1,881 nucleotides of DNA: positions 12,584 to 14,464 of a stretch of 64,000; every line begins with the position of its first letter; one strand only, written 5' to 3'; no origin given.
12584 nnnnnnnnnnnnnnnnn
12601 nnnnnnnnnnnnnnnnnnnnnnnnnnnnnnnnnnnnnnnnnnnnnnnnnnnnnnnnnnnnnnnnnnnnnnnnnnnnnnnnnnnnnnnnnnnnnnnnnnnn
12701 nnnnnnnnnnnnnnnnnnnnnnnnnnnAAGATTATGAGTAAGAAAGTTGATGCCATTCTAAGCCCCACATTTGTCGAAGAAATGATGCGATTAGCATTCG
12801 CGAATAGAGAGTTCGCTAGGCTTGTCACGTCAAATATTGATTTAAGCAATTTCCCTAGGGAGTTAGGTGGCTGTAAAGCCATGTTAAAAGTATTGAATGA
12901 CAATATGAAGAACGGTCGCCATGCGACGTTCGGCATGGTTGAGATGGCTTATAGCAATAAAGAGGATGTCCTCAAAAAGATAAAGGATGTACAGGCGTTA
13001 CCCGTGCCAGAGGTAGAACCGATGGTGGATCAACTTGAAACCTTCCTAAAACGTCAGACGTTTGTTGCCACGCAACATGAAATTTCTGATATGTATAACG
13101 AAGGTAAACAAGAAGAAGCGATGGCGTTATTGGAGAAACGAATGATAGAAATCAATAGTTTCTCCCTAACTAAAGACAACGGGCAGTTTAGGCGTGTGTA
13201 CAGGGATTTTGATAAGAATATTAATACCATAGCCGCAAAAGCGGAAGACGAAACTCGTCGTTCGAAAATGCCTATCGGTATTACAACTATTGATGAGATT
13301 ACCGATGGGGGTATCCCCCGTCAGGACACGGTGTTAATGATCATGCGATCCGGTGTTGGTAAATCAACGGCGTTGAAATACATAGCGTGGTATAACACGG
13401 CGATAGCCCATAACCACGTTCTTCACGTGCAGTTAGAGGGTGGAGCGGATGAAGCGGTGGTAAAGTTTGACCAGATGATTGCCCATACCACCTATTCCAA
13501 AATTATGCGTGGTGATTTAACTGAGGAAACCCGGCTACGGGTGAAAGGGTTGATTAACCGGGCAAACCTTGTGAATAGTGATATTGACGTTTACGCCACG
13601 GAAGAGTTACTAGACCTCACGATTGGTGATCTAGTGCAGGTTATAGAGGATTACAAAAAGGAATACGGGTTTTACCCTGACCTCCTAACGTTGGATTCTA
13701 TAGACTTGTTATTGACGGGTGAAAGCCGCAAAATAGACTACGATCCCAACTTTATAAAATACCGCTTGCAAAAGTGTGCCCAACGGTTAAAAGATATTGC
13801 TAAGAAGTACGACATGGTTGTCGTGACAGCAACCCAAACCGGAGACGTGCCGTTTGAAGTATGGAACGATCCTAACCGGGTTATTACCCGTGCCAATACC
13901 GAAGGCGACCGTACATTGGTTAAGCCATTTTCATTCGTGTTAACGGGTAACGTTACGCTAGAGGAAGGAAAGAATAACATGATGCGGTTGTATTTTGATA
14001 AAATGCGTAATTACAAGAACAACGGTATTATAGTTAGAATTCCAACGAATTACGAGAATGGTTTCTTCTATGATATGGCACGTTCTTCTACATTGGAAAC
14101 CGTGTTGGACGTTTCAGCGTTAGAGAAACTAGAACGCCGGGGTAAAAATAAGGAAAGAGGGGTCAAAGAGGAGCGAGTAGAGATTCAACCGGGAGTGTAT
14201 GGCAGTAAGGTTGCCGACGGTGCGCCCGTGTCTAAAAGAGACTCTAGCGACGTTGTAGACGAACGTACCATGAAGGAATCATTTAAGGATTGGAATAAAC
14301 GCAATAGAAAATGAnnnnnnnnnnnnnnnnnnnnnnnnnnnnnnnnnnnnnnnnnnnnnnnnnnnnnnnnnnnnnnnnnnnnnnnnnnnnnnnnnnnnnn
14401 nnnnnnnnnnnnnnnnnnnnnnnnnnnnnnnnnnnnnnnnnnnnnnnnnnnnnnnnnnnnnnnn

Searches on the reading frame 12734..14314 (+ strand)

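Call 15: search_protein_families(library=phrogs, proteins=[window:12734-14314:+], max_evalue=0.001)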
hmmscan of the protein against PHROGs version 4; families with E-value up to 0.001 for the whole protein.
window:12734-14314:+ (526 aa): 4 families
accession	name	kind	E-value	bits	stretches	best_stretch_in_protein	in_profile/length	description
phrog_19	-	DNA, RNA and nucleotide metabolism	2e-38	133.7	1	65-475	214-603/621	DnaB-like replicative helicase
phrog_243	-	DNA, RNA and nucleotide metabolism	1.5e-06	28.4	1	183-371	22-193/273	DnaB-like replicative helicase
phrog_239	-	DNA, RNA and nucleotide metabolism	1.9e-06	28.1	1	119-511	294-652/801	DNA primase/helicase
phrog_2666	-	head and packaging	0.00036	20.3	1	131-271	258-391/555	terminase large subunit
